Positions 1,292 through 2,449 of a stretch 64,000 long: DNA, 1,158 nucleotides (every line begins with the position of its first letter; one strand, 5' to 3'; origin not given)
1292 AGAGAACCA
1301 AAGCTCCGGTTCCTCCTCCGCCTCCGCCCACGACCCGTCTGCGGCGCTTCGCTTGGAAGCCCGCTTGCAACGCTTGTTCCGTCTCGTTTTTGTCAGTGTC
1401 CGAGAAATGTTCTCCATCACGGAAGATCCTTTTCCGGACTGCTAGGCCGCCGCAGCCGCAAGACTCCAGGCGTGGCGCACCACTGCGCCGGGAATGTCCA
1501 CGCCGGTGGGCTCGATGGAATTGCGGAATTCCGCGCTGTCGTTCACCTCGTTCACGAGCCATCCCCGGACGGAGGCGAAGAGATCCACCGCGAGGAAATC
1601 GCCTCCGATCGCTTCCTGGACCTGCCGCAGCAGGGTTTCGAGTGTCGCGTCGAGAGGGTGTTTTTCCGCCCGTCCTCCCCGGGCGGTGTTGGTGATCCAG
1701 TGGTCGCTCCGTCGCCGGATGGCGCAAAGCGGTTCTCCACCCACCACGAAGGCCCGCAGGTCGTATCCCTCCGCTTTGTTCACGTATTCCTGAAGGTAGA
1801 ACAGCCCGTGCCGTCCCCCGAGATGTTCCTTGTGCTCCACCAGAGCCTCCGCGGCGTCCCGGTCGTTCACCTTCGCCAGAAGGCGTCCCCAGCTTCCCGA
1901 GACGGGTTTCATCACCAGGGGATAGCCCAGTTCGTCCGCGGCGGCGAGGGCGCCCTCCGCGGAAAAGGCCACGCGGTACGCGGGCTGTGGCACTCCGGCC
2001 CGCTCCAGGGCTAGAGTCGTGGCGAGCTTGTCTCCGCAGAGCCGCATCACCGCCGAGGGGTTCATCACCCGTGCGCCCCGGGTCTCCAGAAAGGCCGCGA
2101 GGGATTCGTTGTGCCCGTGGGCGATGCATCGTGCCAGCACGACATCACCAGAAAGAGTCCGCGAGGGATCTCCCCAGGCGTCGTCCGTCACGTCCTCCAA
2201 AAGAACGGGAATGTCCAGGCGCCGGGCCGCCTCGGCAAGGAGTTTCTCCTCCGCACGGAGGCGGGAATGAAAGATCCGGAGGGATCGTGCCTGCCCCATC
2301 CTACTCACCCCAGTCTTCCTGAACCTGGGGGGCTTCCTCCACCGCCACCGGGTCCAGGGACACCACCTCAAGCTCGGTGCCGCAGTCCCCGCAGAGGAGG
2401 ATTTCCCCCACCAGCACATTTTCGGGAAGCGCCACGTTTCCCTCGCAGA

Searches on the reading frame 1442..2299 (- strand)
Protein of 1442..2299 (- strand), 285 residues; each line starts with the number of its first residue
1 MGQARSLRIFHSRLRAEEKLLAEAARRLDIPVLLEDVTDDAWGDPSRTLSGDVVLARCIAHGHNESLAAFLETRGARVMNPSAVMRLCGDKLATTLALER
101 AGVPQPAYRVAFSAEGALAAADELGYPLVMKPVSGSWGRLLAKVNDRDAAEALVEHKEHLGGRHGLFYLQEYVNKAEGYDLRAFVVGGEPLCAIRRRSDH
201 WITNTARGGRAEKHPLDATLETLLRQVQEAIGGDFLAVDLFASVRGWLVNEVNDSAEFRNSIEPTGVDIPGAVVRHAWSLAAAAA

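Call 8: search_protein_families(library=ncbifam, proteins=[window:1442-2299:-])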
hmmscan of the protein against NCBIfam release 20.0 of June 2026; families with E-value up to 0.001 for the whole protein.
window:1442-2299:- (285 aa): 29 families (the best 25 are shown)
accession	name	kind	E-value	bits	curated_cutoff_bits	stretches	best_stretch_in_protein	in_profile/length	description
TIGR02144.1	LysX_arch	equivalog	1.9e-83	279.9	275.6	1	9-281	3-279/281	lysine biosynthesis protein LysX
TIGR00768.1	rimK_fam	subfamily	2e-72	243.8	143.4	1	7-276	2-275/276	RimK family alpha-L-glutamate ligase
NF040720.1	MptN_Meth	equivalog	1.5e-34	119.5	350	1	70-270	81-283/291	tetrahydromethanopterin:alpha-L-glutamate ligase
TIGR04356.1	grasp_GAK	hypoth_equivalog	1.4e-21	76.9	300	1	69-275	78-281/287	GAK system ATP-grasp enzyme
NF007764.0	PRK10446.1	equivalog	1.5e-20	73.7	331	1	71-276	80-285/300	30S ribosomal protein S6--L-glutamate ligase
TIGR04443.1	F420_CofF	equivalog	4.1e-12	45.7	300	1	69-256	71-258/283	coenzyme gamma-F420-2:alpha-L-glutamate ligase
TIGR02068.2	cya_phycin_syn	equivalog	1.1e-09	36.8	850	1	86-202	209-320/862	cyanophycin synthetase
NF009110.0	PRK12458.1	subfamily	1.2e-09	37.6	408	1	72-228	117-277/349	glutathione synthetase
NF010623.0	PRK14016.1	subfamily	6.1e-09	34.6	877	1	86-203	210-321/871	cyanophycin synthetase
NF003573.0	PRK05246.1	equivalog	8.6e-09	34.6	272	1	71-230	105-261/316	glutathione synthase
NF005525.0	PRK07178.1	equivalog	4.5e-08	32.2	768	1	63-150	86-176/471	acetyl-CoA carboxylase biotin carboxylase subunit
NF009402.0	PRK12767.1-1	equivalog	7.8e-08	31.5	218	1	71-177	96-197/329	carbamoyl phosphate synthase-like protein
NF002563.0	PRK02186.1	subfamily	6.7e-07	27.9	625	1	80-177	98-192/890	argininosuccinate lyase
TIGR01380.1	glut_syn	equivalog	1.2e-06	27.8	299.05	1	71-227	104-257/312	glutathione synthase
NF006766.0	PRK09288.1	equivalog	2.4e-06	26.5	339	1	71-151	94-175/396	formate-dependent phosphoribosylglycinamide formyltransferase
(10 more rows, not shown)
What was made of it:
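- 1442..2299 (-): lysX, the LysW--aminoadipate ligase (285 aa), with the LysX-type specificity signature F-I-T-NS. TIGR02144 scores 279.9 bits against a cutoff of 275.6 (call 8).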

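Call 9: search_protein_families(library=pfam, proteins=[window:1442-2299:-])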
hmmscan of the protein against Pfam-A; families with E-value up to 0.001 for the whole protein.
window:1442-2299:- (285 aa): 6 families
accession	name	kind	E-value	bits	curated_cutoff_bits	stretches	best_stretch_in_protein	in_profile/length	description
PF08443.16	RimK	-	5.6e-22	78.7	21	1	90-274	3-185/188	RimK-like ATP-grasp domain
PF22626.3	LysX_preATP_grasp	-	9.7e-11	42.1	27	1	9-86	3-83/84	LysX preATP-grasp domain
PF02955.21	GSH-S_ATP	-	6.4e-08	32.7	23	1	128-230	34-138/175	Prokaryotic glutathione synthetase, ATP-grasp domain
PF02655.19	ATP-grasp_3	-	0.00017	22.2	23.2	1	88-173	1-69/160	ATP-grasp domain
PF13549.11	ATP-grasp_5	-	0.0003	20.7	27.6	1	97-134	18-55/221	ATP-grasp domain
PF02222.28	ATP-grasp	-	0.00032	20.8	27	0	97-159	2-65/179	ATP-grasp domain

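Call 10: find_homologous_proteins(query=window:1442-2299:-, max_evalue=1e-40)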
Query window:1442-2299:- (285 aa): 7862 proteins with E <= 1e-40 among 8000 candidates; the best 120 are listed.
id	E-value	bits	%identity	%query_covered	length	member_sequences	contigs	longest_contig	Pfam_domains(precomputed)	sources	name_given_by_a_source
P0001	9.5e-185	631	100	100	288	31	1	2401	PF02955.22,PF22626.4,PF08443.17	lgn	-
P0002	1.7e-117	410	70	96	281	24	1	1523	PF22626.4,PF14243.12,PF08443.17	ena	-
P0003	3.5e-117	409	70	98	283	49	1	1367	PF02955.22,PF22626.4,PF08443.17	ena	-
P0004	5.9e-116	405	68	96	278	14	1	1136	PF02955.22,PF22626.4,PF14243.12,PF02222.28,PF08443.17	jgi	-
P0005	1.1e-115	404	68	96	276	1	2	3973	PF02955.22,PF22626.4,PF02222.28,PF08443.17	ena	-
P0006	3.3e-113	396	68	96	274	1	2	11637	PF02955.22,PF22626.4,PF02222.28,PF08443.17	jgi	jgi:[lysine-biosynthesis-protein LysW]--L-2-aminoadipate ligase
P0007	4.8e-113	395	68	95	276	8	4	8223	PF02955.22,PF22626.4,PF02222.28,PF08443.17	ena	-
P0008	7.6e-113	395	68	95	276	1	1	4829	PF02955.22,PF22626.4,PF14243.12,PF02222.28,PF08443.17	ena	-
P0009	1.5e-112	394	68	96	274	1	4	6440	PF02955.22,PF22626.4,PF14243.12,PF02222.28,PF08443.17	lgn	-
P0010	1.6e-112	394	65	96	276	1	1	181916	PF02955.22,PF22626.4,PF02222.28,PF08443.17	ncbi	-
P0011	3.4e-112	393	67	96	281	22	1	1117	PF22626.4,PF08443.17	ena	-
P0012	4.3e-112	392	67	96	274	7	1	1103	PF02955.22,PF22626.4,PF14243.12,PF02222.28,PF08443.17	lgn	-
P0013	2.1e-110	387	68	91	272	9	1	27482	PF02955.22,PF22626.4,PF08443.17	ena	-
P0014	3.6e-109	383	66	96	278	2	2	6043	PF22626.4,PF02222.28,PF08443.17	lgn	-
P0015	9.9e-108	378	62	97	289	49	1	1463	PF02955.22,PF22626.4,PF02222.28,PF08443.17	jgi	-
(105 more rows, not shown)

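Call 13: find_related_loci(query=A1, collection=genome_contigs, flank=6000)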
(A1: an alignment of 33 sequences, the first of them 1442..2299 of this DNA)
Query A1 (285 aa) in genome_contigs; peptide patterns used: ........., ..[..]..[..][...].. (x = any residue, [..] = any of these).
600 stretches matched a pattern (row limit reached: there are more); 597 encode a relative of the query (tblastn E <= 1e-3); the best 80 are kept; 80 distinct loci.
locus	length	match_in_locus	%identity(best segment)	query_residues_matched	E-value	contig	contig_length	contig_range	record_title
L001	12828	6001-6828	68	2-280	3e-116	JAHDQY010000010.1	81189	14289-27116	MAG: Synergistales bacterium isolate SV1-B2.2 k141_22822, whole genome shotgun sequence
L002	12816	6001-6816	62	7-279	2e-113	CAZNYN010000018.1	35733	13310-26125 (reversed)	MAG TPA_asm: uncultured Synergistaceae bacterium isolate SRP335695_co1_74 genome assembly, contig: NODE_490_length_35733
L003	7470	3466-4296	62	6-283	2e-112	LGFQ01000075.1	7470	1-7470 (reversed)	MAG: Synergistales bacterium 54_24 S_scaffold_795, whole genome shotgun sequence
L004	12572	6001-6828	62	7-283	6e-112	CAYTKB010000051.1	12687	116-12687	MAG TPA_asm: uncultured Acetomicrobium sp. isolate binchicken_co27_19 genome assembly, contig: NODE_8765_length_12687_co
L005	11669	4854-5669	62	7-279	4e-109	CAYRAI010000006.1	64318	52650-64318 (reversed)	MAG TPA_asm: uncultured Synergistaceae bacterium isolate SRP192927_co1_913 genome assembly, contig: NODE_531_length_6431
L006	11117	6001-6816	60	6-278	9e-108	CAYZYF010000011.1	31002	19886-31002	MAG TPA_asm: uncultured Synergistaceae bacterium isolate binchicken_co45_317 genome assembly, contig: NODE_2146_length_3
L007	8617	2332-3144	62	7-278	3e-107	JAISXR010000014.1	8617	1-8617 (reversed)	MAG: Synergistaceae bacterium isolate Nc350_bin190 k119_3896418, whole genome shotgun sequence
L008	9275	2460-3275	60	6-280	4e-107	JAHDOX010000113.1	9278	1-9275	MAG: Synergistales bacterium isolate SL3-B22.4 k141_252323, whole genome shotgun sequence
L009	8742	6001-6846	59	4-283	9e-106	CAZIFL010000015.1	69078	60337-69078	MAG TPA_asm: uncultured Synergistaceae bacterium isolate SRP241326_co3_314 genome assembly, contig: NODE_694_length_6907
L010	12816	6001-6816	59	7-279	3e-105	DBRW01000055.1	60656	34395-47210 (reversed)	MAG TPA_asm: Synergistaceae bacterium UBA1358 UBA1358_contig_764, whole genome shotgun sequence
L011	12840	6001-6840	58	4-281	4e-101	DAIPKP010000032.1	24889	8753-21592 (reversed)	MAG TPA_asm: Synergistaceae bacterium isolate CTOTU18720 NODE_1616_length_24889_cov_7.714585, whole genome shotgun seque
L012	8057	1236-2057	56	9-282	3e-96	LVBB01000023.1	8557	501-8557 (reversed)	MAG: Phycisphaerales bacterium Planc_01 Planc_01_contig_12560, whole genome shotgun sequence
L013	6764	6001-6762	58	7-262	3e-93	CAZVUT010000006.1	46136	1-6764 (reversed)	MAG TPA_asm: uncultured Synergistaceae bacterium isolate SRP263991_co1_3 genome assembly, contig: NODE_773_length_46136_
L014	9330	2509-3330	56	9-282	8e-93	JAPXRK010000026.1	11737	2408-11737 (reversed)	MAG: Synergistales bacterium isolate binned_ad_9.123 NODE_7575_length_11737_cov_1.592420, whole genome shotgun sequence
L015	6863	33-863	53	9-284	6e-86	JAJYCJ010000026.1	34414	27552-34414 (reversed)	MAG: Acidobacteria bacterium isolate BP9.bin43 NODE_2006_length_34414_cov_7.269490, whole genome shotgun sequence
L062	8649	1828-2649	52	7-276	1e-77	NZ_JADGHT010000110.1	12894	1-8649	MAG: Thermogemmatispora sp. isolate HOG45 NODE_3209_length_12894_cov_13.820008, whole genome shotgun sequence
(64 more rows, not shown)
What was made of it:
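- Tried and rejected: The best LysX match is 68% (call 13).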

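Call 32: find_related_loci(query=A1, collection=metagenome_contigs, flank=5000)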
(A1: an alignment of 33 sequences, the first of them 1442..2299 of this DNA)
Query A1 (285 aa) in metagenome_contigs; peptide patterns used: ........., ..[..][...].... (x = any residue, [..] = any of these).
600 stretches matched a pattern (row limit reached: there are more); 578 encode a relative of the query (tblastn E <= 1e-3); the best 80 are kept; 80 distinct loci.
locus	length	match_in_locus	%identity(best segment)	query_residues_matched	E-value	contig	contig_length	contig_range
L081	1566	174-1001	68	2-280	2e-125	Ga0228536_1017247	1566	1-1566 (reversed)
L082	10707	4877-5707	62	6-283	1e-112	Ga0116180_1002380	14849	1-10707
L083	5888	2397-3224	62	7-283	4e-112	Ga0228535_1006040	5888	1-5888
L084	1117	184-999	67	7-279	2e-121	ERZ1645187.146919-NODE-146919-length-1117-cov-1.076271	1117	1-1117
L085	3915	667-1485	60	6-279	8e-109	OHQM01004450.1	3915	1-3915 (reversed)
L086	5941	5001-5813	59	7-278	1e-106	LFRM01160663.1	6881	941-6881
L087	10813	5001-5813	60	7-278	6e-107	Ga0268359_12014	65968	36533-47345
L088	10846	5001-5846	59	4-283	6e-106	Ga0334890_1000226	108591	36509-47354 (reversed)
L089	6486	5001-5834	59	6-285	6e-105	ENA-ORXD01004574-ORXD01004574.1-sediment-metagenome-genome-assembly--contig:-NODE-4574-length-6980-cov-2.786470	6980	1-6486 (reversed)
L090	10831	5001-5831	55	5-280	5e-98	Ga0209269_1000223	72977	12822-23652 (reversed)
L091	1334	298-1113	55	9-281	6e-104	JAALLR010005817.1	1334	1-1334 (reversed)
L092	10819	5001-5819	55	9-282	1e-95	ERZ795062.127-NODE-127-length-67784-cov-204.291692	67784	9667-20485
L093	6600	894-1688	63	7-274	3e-95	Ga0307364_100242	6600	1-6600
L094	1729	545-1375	54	5-280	5e-101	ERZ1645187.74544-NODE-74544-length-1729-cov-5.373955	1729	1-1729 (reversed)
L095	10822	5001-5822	56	9-282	7e-95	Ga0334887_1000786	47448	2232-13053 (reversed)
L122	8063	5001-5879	52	1-281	1e-81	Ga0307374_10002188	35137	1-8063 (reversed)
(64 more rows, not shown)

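Call 50: search_protein_families(library=ncbifam, proteins=[L001:7049-8089:+, L001:8130-8993:+, L001:8789-10084:+, L001:10081-11133:+, L001:11819-12733:-, L011:8135-8968:+, L011:8935-10062:+, L011:10067-11212:+], max_evalue=1e-10)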
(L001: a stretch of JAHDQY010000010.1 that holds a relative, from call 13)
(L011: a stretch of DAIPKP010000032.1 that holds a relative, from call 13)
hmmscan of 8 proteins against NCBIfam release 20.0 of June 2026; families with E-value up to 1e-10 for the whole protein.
L001:7049-8089:+ (346 aa): 4 families
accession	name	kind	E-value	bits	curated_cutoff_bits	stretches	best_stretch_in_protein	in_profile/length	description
TIGR01850.1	argC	equivalog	1.6e-91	307.1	233.6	1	2-345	1-345/345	N-acetyl-gamma-glutamyl-phosphate reductase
TIGR01851.1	argC_other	equivalog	5.7e-15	55.4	229.85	1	126-332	88-310/310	N-acetyl-gamma-glutamyl-phosphate reductase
NF006416.0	PRK08664.1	subfamily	1e-13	51.2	232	0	2-105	4-113/350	aspartate-semialdehyde dehydrogenase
TIGR00978.1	asd_EA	equivalog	1.2e-12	47.6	301.2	0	2-106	1-112/342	aspartate-semialdehyde dehydrogenase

L001:8130-8993:+ (287 aa): 5 families
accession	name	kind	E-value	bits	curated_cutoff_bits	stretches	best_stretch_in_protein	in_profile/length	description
NF010659.0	PRK14058.1-1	equivalog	4e-64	216.3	223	1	9-271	3-265/267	[LysW]-aminoadipate kinase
NF010661.0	PRK14058.1-3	equivalog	2.8e-44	151.3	251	1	8-274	3-272/283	acetylglutamate/acetylaminoadipate kinase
NF010662.0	PRK14058.1-4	equivalog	1e-33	116.6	194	1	9-273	3-262/264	[LysW]-aminoadipate/[LysW]-glutamate kinase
TIGR00761.1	argB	equivalog_domain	1.9e-28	99.6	151.3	1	9-251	3-230/231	acetylglutamate kinase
NF010660.0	PRK14058.1-2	equivalog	1.8e-25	90.2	241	1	9-253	3-240/249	[LysW]-aminoadipate/[LysW]-glutamate kinase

L001:8789-10084:+ (431 aa): 68 families (the best 25 are shown)
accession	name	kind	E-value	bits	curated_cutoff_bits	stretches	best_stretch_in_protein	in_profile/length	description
NF002874.0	PRK03244.1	equivalog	1.2e-93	314.1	457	1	61-430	20-395/399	acetylornithine transaminase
TIGR00707.1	argD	subfamily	3.3e-93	312.5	410.05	1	62-427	5-380/381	acetylornithine/succinylornithine family transaminase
NF042418.1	LysJ_Th_th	equivalog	2e-85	287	700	1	60-425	12-383/386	[LysW]-aminoadipate semialdehyde transaminase LysJ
NF002797.0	PRK02936.1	equivalog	6.1e-83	278.7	496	1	63-429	8-379/385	acetylornithine transaminase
NF002325.0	PRK01278.1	subfamily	1.4e-82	277.4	372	1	62-429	9-388/395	acetylornithine transaminase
NF045491.1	LysJ_Sulfobales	equivalog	1.7e-76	257.7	700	1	61-430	5-380/386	[LysW]-aminoadipate semialdehyde/glutamate semialdehyde transaminase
NF003468.0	PRK05093.1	subfamily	5.4e-69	232.8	522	1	71-429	28-401/405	acetylornithine/succinyldiaminopimelate transaminase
TIGR03246.1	arg_catab_astC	subfamily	1.7e-68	231.5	609.95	1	70-428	21-394/397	acetylornithine/succinylornithine family transaminase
NF005993.0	PRK08117.1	subfamily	1.4e-67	228.2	574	2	219-430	206-430/433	aspartate aminotransferase family protein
NF004426.0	PRK05769.1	equivalog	3.3e-67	227.2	552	2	220-430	221-440/441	acetyl ornithine aminotransferase family protein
NF003273.0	PRK04260.1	equivalog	1.1e-65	221.7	616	1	67-425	12-373/376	acetylornithine transaminase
NF003145.0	PRK04073.1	equivalog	5.9e-65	219.3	656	1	67-425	23-393/396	ornithine--oxo-acid transaminase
NF009047.0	PRK12381.1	subfamily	1.1e-64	218.7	630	1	70-428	25-398/406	bifunctional succinylornithine transaminase/acetylornithine transaminase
NF003087.0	PRK04013.1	equivalog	7.9e-64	216.1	528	1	67-420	7-351/364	acetylornithine/acetyl-lysine aminotransferase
TIGR01885.1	Orn_aminotrans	equivalog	3.7e-63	213.7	378.4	1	67-427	20-401/402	ornithine--oxo-acid transaminase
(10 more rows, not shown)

L001:10081-11133:+ (350 aa): 15 families
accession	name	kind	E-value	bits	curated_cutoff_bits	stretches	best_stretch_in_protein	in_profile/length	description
NF003367.0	PRK04443.1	equivalog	1e-84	284.9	363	1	4-343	8-344/349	[LysW]-lysine hydrolase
TIGR01902.1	dapE-lys-deAc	subfamily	3.7e-71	240.1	163.1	1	8-345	2-338/340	N-acetyl-ornithine/N-acetyl-lysine deacetylase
NF001747.0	PRK00466.1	equivalog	4.5e-45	153.9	288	1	7-342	14-340/346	N-acetyl-lysine deacetylase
NF009555.0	PRK13004.1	equivalog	2.9e-20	72.5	321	1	7-173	19-199/399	YgeY family selenium metabolism-linked hydrolase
TIGR01900.1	dapE-gram_pos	equivalog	1.1e-18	67.3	304.2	1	4-104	4-106/351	succinyl-diaminopimelate desuccinylase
TIGR01910.1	DapE-ArgE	subfamily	1.5e-16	60.6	217.6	1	8-172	3-193/373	ArgE/DapE family deacylase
NF006399.0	PRK08651.1-2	equivalog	3e-16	59.4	381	1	8-171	9-193/405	succinyl-diaminopimelate desuccinylase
NF006402.0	PRK08651.1-5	equivalog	4.2e-16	58.9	369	1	27-173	26-181/369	succinyl-diaminopimelate desuccinylase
NF009557.0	PRK13009.1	equivalog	1.9e-15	56.9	284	1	5-104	5-115/377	succinyl-diaminopimelate desuccinylase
NF006404.0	PRK08652.1-2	equivalog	7e-15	54.8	348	1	9-136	7-130/332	acetylornithine deacetylase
TIGR01246.1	dapE_proteo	equivalog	1.2e-13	50.9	361.8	1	8-101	4-108/370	succinyl-diaminopimelate desuccinylase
TIGR03526.1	selenium_YgeY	hypoth_equivalog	1.2e-13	50.7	321.5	1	7-173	17-197/395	YgeY family selenium metabolism-linked hydrolase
TIGR01892.1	AcOrn-deacetyl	equivalog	1.6e-12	47.2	297.7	1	11-337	5-361/365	acetylornithine deacetylase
NF006400.0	PRK08651.1-3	equivalog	1.7e-11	43.6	374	0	49-172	75-212/410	succinyl-diaminopimelate desuccinylase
NF006365.0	PRK08588.1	subfamily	2.9e-11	43.3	289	0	7-172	11-193/383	succinyl-diaminopimelate desuccinylase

L001:11819-12733:- (304 aa): 0 families

L011:8135-8968:+ (277 aa): 5 families
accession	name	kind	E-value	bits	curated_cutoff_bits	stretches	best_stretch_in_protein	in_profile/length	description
NF010659.0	PRK14058.1-1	equivalog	7.7e-59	199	223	1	4-267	3-266/267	[LysW]-aminoadipate kinase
NF010661.0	PRK14058.1-3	equivalog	2.4e-46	158.1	251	1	3-268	3-271/283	acetylglutamate/acetylaminoadipate kinase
NF010662.0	PRK14058.1-4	equivalog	2.7e-38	131.7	194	1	4-267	3-261/264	[LysW]-aminoadipate/[LysW]-glutamate kinase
TIGR00761.1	argB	equivalog_domain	5e-28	98.2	151.3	1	4-246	3-230/231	acetylglutamate kinase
NF010660.0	PRK14058.1-2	equivalog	4.8e-25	88.8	241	1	4-247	3-239/249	[LysW]-aminoadipate/[LysW]-glutamate kinase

L011:8935-10062:+ (375 aa): 69 families (the best 25 are shown)
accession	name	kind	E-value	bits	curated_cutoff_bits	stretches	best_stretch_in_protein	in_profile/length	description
TIGR00707.1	argD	subfamily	1.4e-92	310.5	410.05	1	6-369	6-380/381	acetylornithine/succinylornithine family transaminase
NF002874.0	PRK03244.1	equivalog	6.9e-85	285.2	457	1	5-372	21-395/399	acetylornithine transaminase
NF002325.0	PRK01278.1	subfamily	1.2e-84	284.3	372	1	6-372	10-389/395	acetylornithine transaminase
NF045491.1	LysJ_Sulfobales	equivalog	1.5e-81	274.3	700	1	5-370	6-378/386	[LysW]-aminoadipate semialdehyde/glutamate semialdehyde transaminase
NF002797.0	PRK02936.1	equivalog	2.6e-80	270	496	1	6-372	8-380/385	acetylornithine transaminase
NF042418.1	LysJ_Th_th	equivalog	2.9e-76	256.9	700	1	5-369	14-385/386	[LysW]-aminoadipate semialdehyde transaminase LysJ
NF004426.0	PRK05769.1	equivalog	1.1e-70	238.6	552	2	162-371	220-439/441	acetyl ornithine aminotransferase family protein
NF003087.0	PRK04013.1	equivalog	9.7e-68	228.9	528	1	9-372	7-361/364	acetylornithine/acetyl-lysine aminotransferase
TIGR03246.1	arg_catab_astC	subfamily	5.4e-67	226.5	609.95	1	11-369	19-393/397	acetylornithine/succinylornithine family transaminase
NF003468.0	PRK05093.1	subfamily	9.5e-67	225.4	522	1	12-370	26-400/405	acetylornithine/succinyldiaminopimelate transaminase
NF005993.0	PRK08117.1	subfamily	2.6e-65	220.7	574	2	162-371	206-429/433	aspartate aminotransferase family protein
NF009047.0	PRK12381.1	subfamily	1.3e-63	215.2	630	1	11-369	23-397/406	bifunctional succinylornithine transaminase/acetylornithine transaminase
NF003273.0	PRK04260.1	equivalog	1.4e-61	208.2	616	1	8-369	10-375/376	acetylornithine transaminase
NF053554.1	prodigi_MAP_PigE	equivalog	7.3e-57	193.3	850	1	14-369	405-776/837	prodigiosin MAP biosynthesis aminotransferase PigE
TIGR01885.1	Orn_aminotrans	equivalog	1.7e-56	191.7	378.4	1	12-369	22-401/402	ornithine--oxo-acid transaminase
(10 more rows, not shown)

L011:10067-11212:+ (381 aa): 12 families
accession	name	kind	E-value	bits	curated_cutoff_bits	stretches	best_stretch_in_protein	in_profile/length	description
NF003367.0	PRK04443.1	equivalog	9.2e-84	281.7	363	1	30-377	5-344/349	[LysW]-lysine hydrolase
TIGR01902.1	dapE-lys-deAc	subfamily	1.9e-64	218.1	163.1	1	37-377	2-336/340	N-acetyl-ornithine/N-acetyl-lysine deacetylase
NF001747.0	PRK00466.1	equivalog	3.8e-37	127.9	288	1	31-370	9-334/346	N-acetyl-lysine deacetylase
TIGR01910.1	DapE-ArgE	subfamily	8.6e-21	74.5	217.6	1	77-206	54-194/373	ArgE/DapE family deacylase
NF006399.0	PRK08651.1-2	equivalog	1.5e-18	67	381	1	75-205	54-194/405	succinyl-diaminopimelate desuccinylase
TIGR01900.1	dapE-gram_pos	equivalog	4.5e-18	65.3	304.2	1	32-372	3-347/351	succinyl-diaminopimelate desuccinylase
NF009555.0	PRK13004.1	equivalog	1.1e-15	57.4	321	1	27-205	10-198/399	YgeY family selenium metabolism-linked hydrolase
NF009557.0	PRK13009.1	equivalog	1.8e-15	56.9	284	1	44-180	15-167/377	succinyl-diaminopimelate desuccinylase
NF006400.0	PRK08651.1-3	equivalog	3.4e-13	49.1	374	0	79-203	76-210/410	succinyl-diaminopimelate desuccinylase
NF006365.0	PRK08588.1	subfamily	9.6e-12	44.9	289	0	31-205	6-193/383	succinyl-diaminopimelate desuccinylase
TIGR01246.1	dapE_proteo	equivalog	1.8e-11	43.7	361.8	0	65-181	34-164/370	succinyl-diaminopimelate desuccinylase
NF006402.0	PRK08651.1-5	equivalog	4.6e-11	42.3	369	0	73-228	42-202/369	succinyl-diaminopimelate desuccinylase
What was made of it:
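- In relatives the operon continues as lysZ-lysJ-lysK (call 50).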

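Call 51: search_protein_families(library=ncbifam, proteins=[L090:15-569:+, L090:618-1226:+, L090:1338-2066:+, L090:2207-2881:+, L090:2865-3785:+, L090:3692-4801:+, L090:4952-5848:+, L090:6402-7304:+, L090:7394-8440:+, L090:9267-10397:+], max_evalue=1e-15)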
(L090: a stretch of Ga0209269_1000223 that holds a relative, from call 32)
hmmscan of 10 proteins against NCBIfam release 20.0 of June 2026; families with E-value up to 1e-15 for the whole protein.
L090:15-569:+ (184 aa): 0 families

L090:618-1226:+ (202 aa): 0 families

L090:1338-2066:+ (242 aa): 0 families

L090:2207-2881:+ (224 aa): 0 families

L090:2865-3785:+ (306 aa): 0 families

L090:3692-4801:+ (369 aa): 1 family
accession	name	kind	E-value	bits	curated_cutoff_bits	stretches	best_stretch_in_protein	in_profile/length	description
NF040740.1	ornith_Ord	equivalog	2.6e-142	474.2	400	1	35-365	2-333/335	2,4-diaminopentanoate dehydrogenase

L090:4952-5848:+ (298 aa): 0 families

L090:6402-7304:+ (300 aa): 5 families
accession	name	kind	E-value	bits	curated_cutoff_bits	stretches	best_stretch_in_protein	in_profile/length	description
TIGR02144.1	LysX_arch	equivalog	2.2e-80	269.7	275.6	1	5-276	2-280/281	lysine biosynthesis protein LysX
TIGR00768.1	rimK_fam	subfamily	1.5e-70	237.8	143.4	1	4-270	2-275/276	RimK family alpha-L-glutamate ligase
NF040720.1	MptN_Meth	equivalog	8.4e-34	117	350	1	60-270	76-289/291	tetrahydromethanopterin:alpha-L-glutamate ligase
TIGR04356.1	grasp_GAK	hypoth_equivalog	2.5e-22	79.3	300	1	62-269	76-281/287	GAK system ATP-grasp enzyme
NF007764.0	PRK10446.1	equivalog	2.7e-16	59.7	331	1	59-270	73-285/300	30S ribosomal protein S6--L-glutamate ligase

L090:7394-8440:+ (348 aa): 2 families
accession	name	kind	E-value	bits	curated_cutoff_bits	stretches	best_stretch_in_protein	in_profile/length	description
TIGR01850.1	argC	equivalog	9.2e-98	327.6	233.6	1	6-347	3-345/345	N-acetyl-gamma-glutamyl-phosphate reductase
TIGR01851.1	argC_other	equivalog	8.7e-19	67.9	229.85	1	127-333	87-309/310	N-acetyl-gamma-glutamyl-phosphate reductase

L090:9267-10397:+ (376 aa): 66 families (the best 25 are shown)
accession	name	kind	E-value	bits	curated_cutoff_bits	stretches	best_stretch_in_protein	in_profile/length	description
TIGR00707.1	argD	subfamily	5.4e-97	325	410.05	1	6-370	6-380/381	acetylornithine/succinylornithine family transaminase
NF002874.0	PRK03244.1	equivalog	1.2e-91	307.5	457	1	6-371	22-393/399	acetylornithine transaminase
NF042418.1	LysJ_Th_th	equivalog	9e-85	284.9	700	1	3-370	12-385/386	[LysW]-aminoadipate semialdehyde transaminase LysJ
NF002797.0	PRK02936.1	equivalog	1.4e-80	271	496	1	6-371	8-378/385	acetylornithine transaminase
NF045491.1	LysJ_Sulfobales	equivalog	3.2e-80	269.9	700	1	5-368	6-375/386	[LysW]-aminoadipate semialdehyde/glutamate semialdehyde transaminase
NF002325.0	PRK01278.1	subfamily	5.9e-76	255.7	372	1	6-370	10-386/395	acetylornithine transaminase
NF004426.0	PRK05769.1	equivalog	4e-72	243.4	552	2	162-371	220-438/441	acetyl ornithine aminotransferase family protein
TIGR03246.1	arg_catab_astC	subfamily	4.9e-72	243.1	609.95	1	11-368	19-391/397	acetylornithine/succinylornithine family transaminase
NF003468.0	PRK05093.1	subfamily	1.4e-71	241.4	522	1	13-370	27-399/405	acetylornithine/succinyldiaminopimelate transaminase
NF009047.0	PRK12381.1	subfamily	2.6e-68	230.7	630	1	11-365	23-396/406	bifunctional succinylornithine transaminase/acetylornithine transaminase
NF003087.0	PRK04013.1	equivalog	9.2e-67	225.7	528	1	9-370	7-358/364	acetylornithine/acetyl-lysine aminotransferase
NF003145.0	PRK04073.1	equivalog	5.8e-65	219.3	656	1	12-370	25-395/396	ornithine--oxo-acid transaminase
NF005993.0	PRK08117.1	subfamily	1.3e-64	218.4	574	2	162-323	206-370/433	aspartate aminotransferase family protein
TIGR01885.1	Orn_aminotrans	equivalog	2.5e-63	214.2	378.4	1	12-369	22-400/402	ornithine--oxo-acid transaminase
NF003273.0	PRK04260.1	equivalog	4.1e-63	213.2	616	1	14-370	16-375/376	acetylornithine transaminase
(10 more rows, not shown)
